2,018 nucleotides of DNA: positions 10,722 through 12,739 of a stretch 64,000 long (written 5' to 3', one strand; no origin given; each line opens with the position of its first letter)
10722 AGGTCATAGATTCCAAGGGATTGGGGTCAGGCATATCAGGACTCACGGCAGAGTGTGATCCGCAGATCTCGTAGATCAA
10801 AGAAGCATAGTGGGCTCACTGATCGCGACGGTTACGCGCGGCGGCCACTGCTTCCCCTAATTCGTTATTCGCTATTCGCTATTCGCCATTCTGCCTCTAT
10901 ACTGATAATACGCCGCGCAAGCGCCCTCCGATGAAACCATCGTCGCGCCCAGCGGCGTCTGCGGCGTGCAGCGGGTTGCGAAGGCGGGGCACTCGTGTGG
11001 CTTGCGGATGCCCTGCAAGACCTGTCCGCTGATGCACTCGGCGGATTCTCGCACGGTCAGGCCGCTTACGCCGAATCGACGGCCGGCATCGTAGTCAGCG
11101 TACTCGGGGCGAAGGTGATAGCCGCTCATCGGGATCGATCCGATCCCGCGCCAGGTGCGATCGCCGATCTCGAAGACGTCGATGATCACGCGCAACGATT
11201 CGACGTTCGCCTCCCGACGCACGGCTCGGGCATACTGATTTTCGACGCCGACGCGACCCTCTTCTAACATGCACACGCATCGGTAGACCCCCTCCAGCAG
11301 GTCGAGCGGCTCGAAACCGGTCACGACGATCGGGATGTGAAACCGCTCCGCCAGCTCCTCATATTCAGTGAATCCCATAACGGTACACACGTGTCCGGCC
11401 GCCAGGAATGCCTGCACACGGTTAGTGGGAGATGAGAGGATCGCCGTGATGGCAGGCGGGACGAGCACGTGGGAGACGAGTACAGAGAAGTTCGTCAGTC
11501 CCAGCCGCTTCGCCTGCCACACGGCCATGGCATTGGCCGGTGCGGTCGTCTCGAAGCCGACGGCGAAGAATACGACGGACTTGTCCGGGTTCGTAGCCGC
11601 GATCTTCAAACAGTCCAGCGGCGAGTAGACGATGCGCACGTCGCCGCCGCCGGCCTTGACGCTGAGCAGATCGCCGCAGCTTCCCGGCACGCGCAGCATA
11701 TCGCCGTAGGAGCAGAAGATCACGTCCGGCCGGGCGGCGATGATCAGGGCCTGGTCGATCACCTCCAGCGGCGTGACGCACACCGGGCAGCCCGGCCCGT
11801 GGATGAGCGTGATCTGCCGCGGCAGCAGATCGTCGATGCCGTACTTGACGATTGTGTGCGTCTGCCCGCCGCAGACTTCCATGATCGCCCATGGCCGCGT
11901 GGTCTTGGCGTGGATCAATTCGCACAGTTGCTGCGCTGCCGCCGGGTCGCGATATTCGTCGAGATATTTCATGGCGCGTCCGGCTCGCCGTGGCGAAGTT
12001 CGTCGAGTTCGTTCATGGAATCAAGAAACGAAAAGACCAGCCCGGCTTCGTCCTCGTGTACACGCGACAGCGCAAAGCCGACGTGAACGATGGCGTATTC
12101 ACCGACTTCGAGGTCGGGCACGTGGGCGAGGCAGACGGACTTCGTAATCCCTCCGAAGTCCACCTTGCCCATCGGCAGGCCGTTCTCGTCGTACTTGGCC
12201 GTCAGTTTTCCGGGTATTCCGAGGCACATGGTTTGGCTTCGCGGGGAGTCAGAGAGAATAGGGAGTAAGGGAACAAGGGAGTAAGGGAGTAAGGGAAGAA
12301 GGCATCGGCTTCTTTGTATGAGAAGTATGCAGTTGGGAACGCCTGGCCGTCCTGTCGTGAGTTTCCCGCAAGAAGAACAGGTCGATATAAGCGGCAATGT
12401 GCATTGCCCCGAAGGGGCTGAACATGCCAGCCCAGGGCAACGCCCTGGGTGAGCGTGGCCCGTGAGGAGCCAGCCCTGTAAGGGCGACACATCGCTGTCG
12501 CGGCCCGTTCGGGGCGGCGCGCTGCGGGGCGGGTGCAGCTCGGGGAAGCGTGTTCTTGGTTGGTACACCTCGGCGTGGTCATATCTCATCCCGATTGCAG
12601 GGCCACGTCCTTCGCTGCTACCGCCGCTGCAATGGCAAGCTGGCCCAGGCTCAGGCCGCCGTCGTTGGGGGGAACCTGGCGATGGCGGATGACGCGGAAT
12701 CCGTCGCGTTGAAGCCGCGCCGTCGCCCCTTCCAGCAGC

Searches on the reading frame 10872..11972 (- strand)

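Call 75: search_protein_families(library=pfam, proteins=[window:10872-11972:-], max_evalue=0.00001)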
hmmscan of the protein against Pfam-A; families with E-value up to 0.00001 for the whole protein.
window:10872-11972:- (366 aa): 1 family
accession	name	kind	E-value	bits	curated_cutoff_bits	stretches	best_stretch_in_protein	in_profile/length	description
PF01924.21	HypD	-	7.4e-150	499.4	25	1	13-359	3-351/351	Hydrogenase formation hypA family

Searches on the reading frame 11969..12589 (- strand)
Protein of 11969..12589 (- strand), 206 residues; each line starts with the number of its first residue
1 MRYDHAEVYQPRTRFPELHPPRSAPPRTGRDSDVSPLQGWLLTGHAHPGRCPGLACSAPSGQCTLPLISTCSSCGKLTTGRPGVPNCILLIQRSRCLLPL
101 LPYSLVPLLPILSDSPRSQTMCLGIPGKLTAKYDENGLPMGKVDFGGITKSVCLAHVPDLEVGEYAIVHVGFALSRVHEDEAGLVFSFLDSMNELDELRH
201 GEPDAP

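Call 75: search_protein_families(library=pfam, proteins=[window:11969-12589:-], max_evalue=0.00001)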
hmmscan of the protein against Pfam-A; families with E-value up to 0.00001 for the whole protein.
window:11969-12589:- (206 aa): 1 family
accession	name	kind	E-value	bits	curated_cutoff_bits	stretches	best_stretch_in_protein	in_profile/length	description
PF01455.23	HupF_HypC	-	1.5e-19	70.3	28.5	1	121-184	1-60/65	HupF/HypC family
